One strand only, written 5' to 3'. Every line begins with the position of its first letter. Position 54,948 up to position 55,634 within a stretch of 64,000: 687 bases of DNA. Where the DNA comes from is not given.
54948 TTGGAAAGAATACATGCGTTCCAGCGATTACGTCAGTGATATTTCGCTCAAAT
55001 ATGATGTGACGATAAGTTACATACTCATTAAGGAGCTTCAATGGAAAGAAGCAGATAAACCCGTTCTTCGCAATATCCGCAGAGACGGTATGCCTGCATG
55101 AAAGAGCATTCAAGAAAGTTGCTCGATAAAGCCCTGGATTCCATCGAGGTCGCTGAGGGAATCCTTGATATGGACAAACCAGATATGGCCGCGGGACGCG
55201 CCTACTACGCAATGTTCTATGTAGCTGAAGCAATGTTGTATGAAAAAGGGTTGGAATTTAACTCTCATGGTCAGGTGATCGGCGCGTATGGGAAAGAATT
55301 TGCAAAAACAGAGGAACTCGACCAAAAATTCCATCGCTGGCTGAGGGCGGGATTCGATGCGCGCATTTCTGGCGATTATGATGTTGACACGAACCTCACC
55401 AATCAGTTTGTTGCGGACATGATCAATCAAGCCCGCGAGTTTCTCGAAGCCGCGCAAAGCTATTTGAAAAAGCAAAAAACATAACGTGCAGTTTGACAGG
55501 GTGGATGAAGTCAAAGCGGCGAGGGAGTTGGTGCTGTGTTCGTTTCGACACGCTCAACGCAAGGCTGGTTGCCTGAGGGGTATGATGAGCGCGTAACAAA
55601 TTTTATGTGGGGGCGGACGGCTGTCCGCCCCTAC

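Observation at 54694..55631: MNT/HEPN toxin-antitoxin cassette behind gcvPB, followed by a decaying second copy of the gcvPB 3' end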

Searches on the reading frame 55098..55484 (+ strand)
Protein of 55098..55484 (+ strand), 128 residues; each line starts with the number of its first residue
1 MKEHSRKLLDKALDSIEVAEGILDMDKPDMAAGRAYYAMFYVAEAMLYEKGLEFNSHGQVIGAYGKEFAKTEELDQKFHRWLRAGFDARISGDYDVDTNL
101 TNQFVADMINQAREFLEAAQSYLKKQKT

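Call 7: search_protein_families(library=pfam, proteins=[window:55098-55484:+])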
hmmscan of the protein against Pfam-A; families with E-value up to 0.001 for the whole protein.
window:55098-55484:+ (128 aa): 1 family
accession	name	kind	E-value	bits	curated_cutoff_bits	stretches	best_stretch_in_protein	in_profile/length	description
PF05168.19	HEPN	-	3.8e-14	53.3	22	1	6-120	2-115/117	HEPN domain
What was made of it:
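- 55098..55484 (+): HEPN-domain protein of the UPF0332/PF05168 type (putative toxin). Pfam HEPN (call 7).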

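Call 11: find_encoding_contigs(protein=window:55098-55484:+, flank=6000, max_places=10)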
Protein window:55098-55484:+ (128 aa): 24 contigs read that carry it; 10 places shown.
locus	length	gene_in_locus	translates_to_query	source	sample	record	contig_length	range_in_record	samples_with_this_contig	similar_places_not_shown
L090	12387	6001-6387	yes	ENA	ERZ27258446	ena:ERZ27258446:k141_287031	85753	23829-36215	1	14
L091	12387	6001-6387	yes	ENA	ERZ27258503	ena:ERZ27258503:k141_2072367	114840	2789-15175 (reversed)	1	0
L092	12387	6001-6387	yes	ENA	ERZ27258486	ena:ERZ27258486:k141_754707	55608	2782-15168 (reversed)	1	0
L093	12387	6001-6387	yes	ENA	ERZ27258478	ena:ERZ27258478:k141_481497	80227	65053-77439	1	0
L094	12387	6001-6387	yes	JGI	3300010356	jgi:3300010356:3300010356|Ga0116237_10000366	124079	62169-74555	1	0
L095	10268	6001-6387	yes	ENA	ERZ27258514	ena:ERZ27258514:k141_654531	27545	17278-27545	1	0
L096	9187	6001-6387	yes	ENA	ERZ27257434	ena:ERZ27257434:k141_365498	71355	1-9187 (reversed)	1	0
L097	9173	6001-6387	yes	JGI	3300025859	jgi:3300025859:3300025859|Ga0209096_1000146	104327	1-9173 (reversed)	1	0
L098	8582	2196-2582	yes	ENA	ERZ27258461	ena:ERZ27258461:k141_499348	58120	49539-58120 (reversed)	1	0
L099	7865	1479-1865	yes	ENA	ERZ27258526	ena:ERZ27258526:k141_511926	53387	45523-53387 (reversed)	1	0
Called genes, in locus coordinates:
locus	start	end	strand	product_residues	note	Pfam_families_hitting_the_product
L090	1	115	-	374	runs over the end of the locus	-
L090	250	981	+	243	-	PF13197:DUF4013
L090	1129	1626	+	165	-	-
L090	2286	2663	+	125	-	PF01597:GCV_H, PF00364:Biotin_lipoyl (weak)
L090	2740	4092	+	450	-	PF02347:GDC-P, PF00266:Aminotran_5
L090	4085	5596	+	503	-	PF02347:GDC-P, PF21478:GcvP2_C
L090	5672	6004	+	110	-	PF18765:Polbeta, PF01909:NTP_transf_2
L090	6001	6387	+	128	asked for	PF05168:HEPN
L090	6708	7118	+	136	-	-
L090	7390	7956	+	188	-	PF04542:Sigma70_r2, PF08281:Sigma70_r4_2, PF04545:Sigma70_r4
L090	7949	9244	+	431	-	PF00930:DPPIV_N (faint), PF24807:WD40_CDC20-Fz (faint), PF26550:Tricorn_2nd (faint), PF07676:PD40 (faint), PF23381:Beta-prop_IFT122_1st (faint), PF25174:Beta-prop_THOC3 (faint)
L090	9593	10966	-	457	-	PF00005:ABC_tran (faint), PF01926:MMR_HSR1, PF02421:FeoB_N, PF00009:GTP_EFTU, PF01926:MMR_HSR1, PF02421:FeoB_N, PF04548:AIG1 (weak), PF14714:KH_dom-like, +5 more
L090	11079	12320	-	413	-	PF07949:YbbR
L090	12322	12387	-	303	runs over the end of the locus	PF02457:DAC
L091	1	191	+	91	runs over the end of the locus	PF09685:MamF_MmsF (weak)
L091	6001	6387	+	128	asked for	PF05168:HEPN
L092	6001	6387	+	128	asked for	PF05168:HEPN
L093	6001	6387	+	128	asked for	PF05168:HEPN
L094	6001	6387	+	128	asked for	PF05168:HEPN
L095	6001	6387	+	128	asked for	PF05168:HEPN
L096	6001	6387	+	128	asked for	PF05168:HEPN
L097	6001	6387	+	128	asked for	PF05168:HEPN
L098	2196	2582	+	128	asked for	PF05168:HEPN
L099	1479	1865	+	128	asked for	PF05168:HEPN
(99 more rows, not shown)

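Call 14: find_homologous_proteins(query=window:55098-55481:+, max_evalue=1e-10)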
Query window:55098-55481:+ (128 aa): 1487 proteins with E <= 1e-10 among 1514 candidates; the best 120 are listed.
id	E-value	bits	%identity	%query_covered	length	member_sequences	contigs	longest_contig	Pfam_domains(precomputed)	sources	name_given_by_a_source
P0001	3.4e-78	277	100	100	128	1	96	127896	PF05168.20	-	-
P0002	3.0e-77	274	99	100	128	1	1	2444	PF05168.20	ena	-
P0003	8.2e-71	253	91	99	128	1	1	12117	PF05168.20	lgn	-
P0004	1.0e-70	253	91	99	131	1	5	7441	PF05168.20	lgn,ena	-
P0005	1.8e-70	252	91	100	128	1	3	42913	PF05168.20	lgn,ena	-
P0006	1.5e-69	249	90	100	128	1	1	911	PF05168.20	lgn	-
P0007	4.9e-69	248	87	100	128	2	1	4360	PF05168.20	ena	-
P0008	5.2e-69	248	92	97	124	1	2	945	PF05168.20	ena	-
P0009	7.9e-69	247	89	98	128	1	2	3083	PF05168.20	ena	-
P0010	1.2e-68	246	88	99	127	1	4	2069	PF05168.20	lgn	-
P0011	2.4e-68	245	88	99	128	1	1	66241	PF05168.20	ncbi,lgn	ncbi:MAG: HEPN domain-containing protein [Anaerolineales bacterium]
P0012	3.2e-68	245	88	100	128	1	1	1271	PF05168.20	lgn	-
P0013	1.1e-67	243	87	99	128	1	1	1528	PF05168.20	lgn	-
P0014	1.3e-67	243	88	98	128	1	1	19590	PF05168.20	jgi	jgi:uncharacterized protein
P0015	1.4e-67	243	87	100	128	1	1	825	PF05168.20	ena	-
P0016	1.2e-66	240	84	100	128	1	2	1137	PF05168.20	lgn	-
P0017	1.3e-66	240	84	99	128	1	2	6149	PF05168.20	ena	-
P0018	3.4e-66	239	87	98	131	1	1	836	PF05168.20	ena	-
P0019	4.1e-66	238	83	99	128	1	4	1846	PF05168.20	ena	-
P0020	6.2e-66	238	86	98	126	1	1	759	PF05168.20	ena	-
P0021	1.1e-65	237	84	99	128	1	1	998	PF05168.20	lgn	-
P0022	3.7e-65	235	84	100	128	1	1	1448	PF05168.20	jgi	jgi:uncharacterized protein (UPF0332 family)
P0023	5.7e-65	235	84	99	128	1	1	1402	PF05168.20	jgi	-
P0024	6.5e-65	234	83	100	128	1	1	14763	PF05168.20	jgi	jgi:uncharacterized protein (UPF0332 family)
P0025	1.1e-64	234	87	98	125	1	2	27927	PF05168.20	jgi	-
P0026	1.9e-64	233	85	97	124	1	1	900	PF05168.20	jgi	jgi:uncharacterized protein (UPF0332 family)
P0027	3.7e-64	232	85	97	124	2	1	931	PF05168.20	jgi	jgi:uncharacterized protein (UPF0332 family)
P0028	1.7e-63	230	82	96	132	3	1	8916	PF05168.20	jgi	jgi:uncharacterized protein (UPF0332 family)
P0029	2.7e-63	229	83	100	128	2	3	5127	PF05168.20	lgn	-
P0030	1.4e-62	227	82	100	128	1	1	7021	PF05168.20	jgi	jgi:uncharacterized protein (UPF0332 family)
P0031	2.7e-62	226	80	98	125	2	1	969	PF05168.20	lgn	-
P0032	2.9e-62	226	81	100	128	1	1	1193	PF05168.20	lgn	-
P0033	3.2e-62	226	82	98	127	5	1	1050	PF05168.20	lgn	-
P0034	5.1e-62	225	80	99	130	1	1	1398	PF05168.20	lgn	-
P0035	8.1e-62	224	80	100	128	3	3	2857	PF05168.20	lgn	-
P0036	1.4e-61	224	81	98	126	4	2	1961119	PF05168.20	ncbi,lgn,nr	ncbi:MAG: HEPN domain-containing protein [Anaerolineales bacterium]|nr:HEPN domain-containing protei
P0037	2.1e-61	223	82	98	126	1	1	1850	PF05168.20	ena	-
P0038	2.6e-61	223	81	98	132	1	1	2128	PF05168.20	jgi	-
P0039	3.3e-61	222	80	98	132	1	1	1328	PF05168.20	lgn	-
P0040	3.6e-61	222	80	98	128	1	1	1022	PF05168.20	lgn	-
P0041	1.1e-60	221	79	99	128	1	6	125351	PF05168.20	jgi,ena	-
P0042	1.6e-60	220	80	99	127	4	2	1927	PF05168.20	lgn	-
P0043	1.8e-60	220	80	98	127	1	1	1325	PF05168.20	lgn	-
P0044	2.3e-60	220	79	100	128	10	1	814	PF05168.20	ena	-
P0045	2.7e-60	219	80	98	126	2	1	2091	PF05168.20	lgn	-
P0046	3.1e-60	219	79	99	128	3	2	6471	PF05168.20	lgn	-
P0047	3.3e-60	219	85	93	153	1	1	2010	PF05168.20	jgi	jgi:uncharacterized protein (UPF0332 family)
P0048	3.4e-60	219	78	100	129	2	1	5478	PF05168.20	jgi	jgi:uncharacterized protein (UPF0332 family)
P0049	3.6e-60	219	80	98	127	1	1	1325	PF05168.20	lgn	-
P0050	3.8e-60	219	79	98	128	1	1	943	PF05168.20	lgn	-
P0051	7.1e-60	218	86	90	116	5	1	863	PF05168.20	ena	-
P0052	9.9e-60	218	77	99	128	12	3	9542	PF05168.20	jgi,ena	-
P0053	1.1e-59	218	87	91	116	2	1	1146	PF05168.20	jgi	jgi:uncharacterized protein (UPF0332 family)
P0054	1.3e-59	217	81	96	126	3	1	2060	PF05168.20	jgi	jgi:uncharacterized protein (UPF0332 family)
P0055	3.1e-59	216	78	98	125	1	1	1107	PF05168.20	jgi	-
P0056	3.8e-59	216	79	98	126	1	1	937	PF05168.20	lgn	-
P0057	4.8e-59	215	76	100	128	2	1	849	PF05168.20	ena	-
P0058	9.1e-59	215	79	98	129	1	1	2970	PF05168.20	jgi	jgi:uncharacterized protein (UPF0332 family)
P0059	1.0e-58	214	77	98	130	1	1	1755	PF05168.20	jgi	jgi:uncharacterized protein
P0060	1.3e-58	214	75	100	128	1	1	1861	PF05168.20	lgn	-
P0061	1.5e-58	214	76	98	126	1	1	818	PF05168.20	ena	-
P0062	1.5e-58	214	78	98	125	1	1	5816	PF05168.20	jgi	jgi:uncharacterized protein (UPF0332 family)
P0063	1.8e-58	214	78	98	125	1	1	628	PF05168.20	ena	-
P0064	2.1e-58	213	75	100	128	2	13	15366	PF05168.20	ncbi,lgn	-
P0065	4.0e-58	212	77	100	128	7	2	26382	PF05168.20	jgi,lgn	jgi:uncharacterized protein (UPF0332 family)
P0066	8.4e-58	211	77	98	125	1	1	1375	PF05168.20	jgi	-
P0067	1.7e-57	210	78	98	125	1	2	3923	PF05168.20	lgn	-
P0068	1.7e-57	210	78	98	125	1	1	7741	PF05168.20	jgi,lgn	jgi:uncharacterized protein (UPF0332 family)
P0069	2.6e-57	210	73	100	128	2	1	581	PF05168.20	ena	-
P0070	2.9e-57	210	77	97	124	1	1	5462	PF05168.20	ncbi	-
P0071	3.7e-57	209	74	100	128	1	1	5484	PF05168.20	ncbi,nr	ncbi:MAG: HEPN domain-containing protein [Chloroflexota bacterium]|nr:HEPN domain-containing protein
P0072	3.8e-57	209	75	100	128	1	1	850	PF05168.20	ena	-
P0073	4.9e-57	209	73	100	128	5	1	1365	PF05168.20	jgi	-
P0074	1.1e-56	208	77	98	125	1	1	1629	PF05168.20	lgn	-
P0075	1.3e-56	208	76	98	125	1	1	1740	PF05168.20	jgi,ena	-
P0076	1.7e-56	207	73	100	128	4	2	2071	PF05168.20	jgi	-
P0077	2.4e-56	207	75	98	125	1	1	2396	PF05168.20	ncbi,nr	ncbi:MAG: HEPN domain-containing protein [Anaerolineales bacterium]|nr:HEPN domain-containing protei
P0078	2.8e-56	207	75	98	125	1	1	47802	PF05168.20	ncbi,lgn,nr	ncbi:MAG: HEPN domain-containing protein [Anaerolineales bacterium]|nr:HEPN domain-containing protei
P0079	1.0e-55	205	72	99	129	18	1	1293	PF05168.20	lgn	-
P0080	3.4e-55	203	72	100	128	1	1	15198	PF05168.20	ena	-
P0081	3.8e-55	203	75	98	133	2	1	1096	PF05168.20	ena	-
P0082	8.7e-55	202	73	98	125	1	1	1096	PF05168.20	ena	-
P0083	1.1e-54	201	74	98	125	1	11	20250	PF05168.20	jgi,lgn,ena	jgi:uncharacterized protein (UPF0332 family)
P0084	1.1e-54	201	73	98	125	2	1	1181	PF05168.20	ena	-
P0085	2.1e-54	200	74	98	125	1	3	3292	PF05168.20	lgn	-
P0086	2.4e-54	200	74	98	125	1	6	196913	PF05168.20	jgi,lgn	jgi:uncharacterized protein (UPF0332 family)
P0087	3.9e-54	200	74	98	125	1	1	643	PF05168.20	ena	-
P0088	5.3e-54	199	74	97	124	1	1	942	PF05168.20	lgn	-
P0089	6.6e-54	199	71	98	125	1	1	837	PF05168.20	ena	-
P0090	7.8e-54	199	71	98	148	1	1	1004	PF05168.20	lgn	-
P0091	1.2e-53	198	74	98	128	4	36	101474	PF05168.20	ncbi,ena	-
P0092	1.3e-53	198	71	100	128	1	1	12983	PF05168.20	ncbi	-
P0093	1.3e-53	198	74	97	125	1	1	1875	PF05168.20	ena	-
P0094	1.4e-53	198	73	97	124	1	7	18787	PF05168.20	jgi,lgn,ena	-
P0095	1.9e-53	197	74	97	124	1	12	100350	PF05168.20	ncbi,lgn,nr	ncbi:MAG: hypothetical protein CNIPEHKO_01974 [Anaerolineales bacterium]|nr:hypothetical protein [An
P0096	2.1e-53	197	73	97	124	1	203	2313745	PF05168.20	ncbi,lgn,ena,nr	ncbi:MAG: HEPN domain-containing protein [Anaerolineae bacterium]|nr:HEPN domain-containing protein 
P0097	2.4e-53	197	72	96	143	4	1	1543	PF05168.20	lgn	-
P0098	2.7e-53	197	72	98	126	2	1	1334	PF05168.20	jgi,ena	-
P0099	4.0e-53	196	70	98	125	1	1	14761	PF05168.20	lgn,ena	-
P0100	5.3e-53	196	73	97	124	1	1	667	PF05168.20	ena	-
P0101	5.4e-53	196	71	98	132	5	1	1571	PF05168.20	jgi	jgi:uncharacterized protein (UPF0332 family)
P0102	7.4e-53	195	73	97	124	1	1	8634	PF05168.20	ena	-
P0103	1.2e-52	195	73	97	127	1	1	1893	PF05168.20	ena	-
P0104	1.5e-52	195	68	100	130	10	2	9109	PF05168.20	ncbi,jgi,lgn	-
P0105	1.6e-52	194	70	100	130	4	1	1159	PF05168.20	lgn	-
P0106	1.7e-52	194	72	98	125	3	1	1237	PF05168.20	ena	-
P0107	1.7e-52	194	70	98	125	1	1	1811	PF05168.20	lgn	-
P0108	2.7e-52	194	70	100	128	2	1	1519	PF05168.20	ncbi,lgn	-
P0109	3.0e-52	194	70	100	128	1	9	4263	PF05168.20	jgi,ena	-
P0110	3.0e-52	194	70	100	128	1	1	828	PF05168.20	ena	-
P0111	4.8e-52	193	69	97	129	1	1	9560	PF05168.20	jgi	jgi:uncharacterized protein (UPF0332 family)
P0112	5.7e-52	193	70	98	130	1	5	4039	PF05168.20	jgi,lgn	jgi:uncharacterized protein (UPF0332 family)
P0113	5.7e-52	193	70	98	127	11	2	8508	PF05168.20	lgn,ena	-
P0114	7.0e-52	192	71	98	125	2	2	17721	PF05168.20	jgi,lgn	-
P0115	7.0e-52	192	70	99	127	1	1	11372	PF05168.20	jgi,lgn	jgi:uncharacterized protein (UPF0332 family)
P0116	7.5e-52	192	69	100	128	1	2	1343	PF05168.20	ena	-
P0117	7.9e-52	192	70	100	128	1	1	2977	PF05168.20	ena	-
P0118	8.2e-52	192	71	98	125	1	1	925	PF05168.20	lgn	-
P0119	8.6e-52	192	70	98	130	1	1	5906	PF05168.20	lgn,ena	-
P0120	9.0e-52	192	71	98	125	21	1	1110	PF05168.20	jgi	-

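Call 15: find_encoding_contigs(protein=P0005, flank=5000, max_places=3)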
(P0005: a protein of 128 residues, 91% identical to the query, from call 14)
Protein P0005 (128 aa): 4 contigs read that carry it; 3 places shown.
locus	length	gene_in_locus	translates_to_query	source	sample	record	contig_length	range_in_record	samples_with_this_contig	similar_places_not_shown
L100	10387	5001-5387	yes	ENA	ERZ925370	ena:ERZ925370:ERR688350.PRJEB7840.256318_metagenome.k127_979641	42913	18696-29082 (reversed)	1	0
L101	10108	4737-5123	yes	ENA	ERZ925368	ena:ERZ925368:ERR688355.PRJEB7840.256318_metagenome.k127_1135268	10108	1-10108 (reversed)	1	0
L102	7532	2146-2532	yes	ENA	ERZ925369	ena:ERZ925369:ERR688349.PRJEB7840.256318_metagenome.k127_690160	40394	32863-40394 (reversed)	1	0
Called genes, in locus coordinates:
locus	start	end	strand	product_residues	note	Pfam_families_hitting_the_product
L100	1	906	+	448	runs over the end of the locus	PF00884:Sulfatase, PF01663:Phosphodiest (faint), PF02995:DUF229 (weak), PF16347:SGSH_C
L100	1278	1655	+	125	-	PF01597:GCV_H, PF00364:Biotin_lipoyl, PF13375:RnfC_N (faint), PF25984:BSH_YknX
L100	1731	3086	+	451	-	PF02347:GDC-P, PF00266:Aminotran_5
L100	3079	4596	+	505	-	PF02347:GDC-P, PF21478:GcvP2_C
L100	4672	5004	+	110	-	PF01909:NTP_transf_2, PF18765:Polbeta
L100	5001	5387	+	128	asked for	PF05168:HEPN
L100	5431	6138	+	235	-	PF10881:DUF2726, PF01396:Zn_ribbon_Top1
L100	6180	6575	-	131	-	PF18291:HU-HIG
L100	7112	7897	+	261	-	PF00892:EamA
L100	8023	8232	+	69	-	-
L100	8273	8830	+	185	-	PF08002:DUF1697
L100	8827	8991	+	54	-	-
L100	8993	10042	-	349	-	-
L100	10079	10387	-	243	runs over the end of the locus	-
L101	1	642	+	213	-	?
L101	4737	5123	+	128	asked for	PF05168:HEPN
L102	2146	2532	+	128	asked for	PF05168:HEPN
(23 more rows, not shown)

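Call 16: find_encoding_contigs(protein=P0003, flank=5000, max_places=3)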
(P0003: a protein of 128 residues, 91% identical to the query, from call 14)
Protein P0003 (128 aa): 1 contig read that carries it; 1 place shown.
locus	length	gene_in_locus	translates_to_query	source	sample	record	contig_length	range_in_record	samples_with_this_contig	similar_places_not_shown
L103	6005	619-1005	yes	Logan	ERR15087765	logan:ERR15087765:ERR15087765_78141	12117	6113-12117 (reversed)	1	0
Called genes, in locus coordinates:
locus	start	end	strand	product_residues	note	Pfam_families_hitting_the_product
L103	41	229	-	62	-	-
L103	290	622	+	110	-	PF18765:Polbeta, PF01909:NTP_transf_2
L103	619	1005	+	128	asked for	PF05168:HEPN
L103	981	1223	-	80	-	-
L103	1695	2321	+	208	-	PF01970:TctA (weak)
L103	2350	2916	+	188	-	-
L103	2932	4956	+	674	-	PF00005:ABC_tran, PF02463:SMC_N (faint), PF13304:AAA_21, PF01061:ABC2_membrane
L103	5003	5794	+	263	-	-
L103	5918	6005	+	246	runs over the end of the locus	-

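Call 17: find_encoding_contigs(protein=P0011, flank=5000, max_places=3)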
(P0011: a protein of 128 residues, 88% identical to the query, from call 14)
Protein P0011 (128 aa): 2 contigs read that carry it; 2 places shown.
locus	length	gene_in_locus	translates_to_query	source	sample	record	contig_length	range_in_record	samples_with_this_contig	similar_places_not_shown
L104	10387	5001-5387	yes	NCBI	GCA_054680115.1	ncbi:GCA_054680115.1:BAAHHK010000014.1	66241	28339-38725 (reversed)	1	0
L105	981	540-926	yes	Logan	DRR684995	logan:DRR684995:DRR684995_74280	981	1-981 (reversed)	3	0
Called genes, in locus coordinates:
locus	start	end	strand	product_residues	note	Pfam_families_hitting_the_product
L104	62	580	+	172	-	-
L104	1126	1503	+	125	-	PF01597:GCV_H, PF00364:Biotin_lipoyl, PF25984:BSH_YknX (weak)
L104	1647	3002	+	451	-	PF02347:GDC-P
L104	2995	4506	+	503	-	PF02347:GDC-P, PF21478:GcvP2_C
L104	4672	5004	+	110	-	PF01909:NTP_transf_2, PF18765:Polbeta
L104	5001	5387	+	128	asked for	PF05168:HEPN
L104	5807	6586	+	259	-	PF13938:DUF4213, PF04016:DUF364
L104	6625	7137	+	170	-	PF02357:NusG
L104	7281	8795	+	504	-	PF13727:CoA_binding_3, PF02397:Bac_transf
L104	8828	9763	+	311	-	PF01073:3Beta_HSD, PF01370:Epimerase, PF02719:Polysacc_synt_2, PF04321:RmlD_sub_bind, PF05368:NmrA, PF13460:NAD_binding_10, PF16363:GDP_Man_Dehyd, PF07993:NAD_binding_4 (weak)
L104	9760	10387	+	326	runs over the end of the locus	PF00288:GHMP_kinases_N, PF08544:GHMP_kinases_C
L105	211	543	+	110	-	PF01909:NTP_transf_2, PF18765:Polbeta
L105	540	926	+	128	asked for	PF05168:HEPN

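Call 28: find_related_loci(query=window:55098-55481:+, collection=metagenome_contigs, flank=4000)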
Query window:55098-55481:+ (128 aa) in metagenome_contigs; peptide patterns used: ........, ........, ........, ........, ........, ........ (x = any residue, [..] = any of these).
116 stretches matched a pattern; 40 encode a relative of the query (tblastn E <= 1e-3); 39 distinct loci.
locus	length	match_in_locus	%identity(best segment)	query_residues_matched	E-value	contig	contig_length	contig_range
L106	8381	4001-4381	79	1-127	2e-68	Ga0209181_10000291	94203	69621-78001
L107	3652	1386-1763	79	1-126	4e-66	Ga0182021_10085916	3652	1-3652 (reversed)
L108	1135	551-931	74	1-127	7e-69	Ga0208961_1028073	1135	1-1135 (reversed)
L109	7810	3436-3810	74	1-125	2e-61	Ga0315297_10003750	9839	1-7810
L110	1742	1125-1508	70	1-128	5e-60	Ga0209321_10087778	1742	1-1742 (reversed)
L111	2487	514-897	70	1-128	8e-59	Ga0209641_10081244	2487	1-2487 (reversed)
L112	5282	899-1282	70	1-127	1e-57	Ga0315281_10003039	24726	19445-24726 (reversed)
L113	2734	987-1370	69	1-128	8e-58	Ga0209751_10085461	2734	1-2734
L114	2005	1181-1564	69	1-128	4e-58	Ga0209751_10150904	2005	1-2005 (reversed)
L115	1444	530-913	69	1-128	1e-59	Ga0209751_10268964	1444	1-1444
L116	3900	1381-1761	68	1-127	6e-57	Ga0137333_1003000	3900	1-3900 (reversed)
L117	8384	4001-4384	68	1-128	9e-57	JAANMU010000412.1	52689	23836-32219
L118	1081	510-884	70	1-125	3e-60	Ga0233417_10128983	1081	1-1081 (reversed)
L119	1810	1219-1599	68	1-126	2e-56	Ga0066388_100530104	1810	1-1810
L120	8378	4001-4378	65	1-126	2e-54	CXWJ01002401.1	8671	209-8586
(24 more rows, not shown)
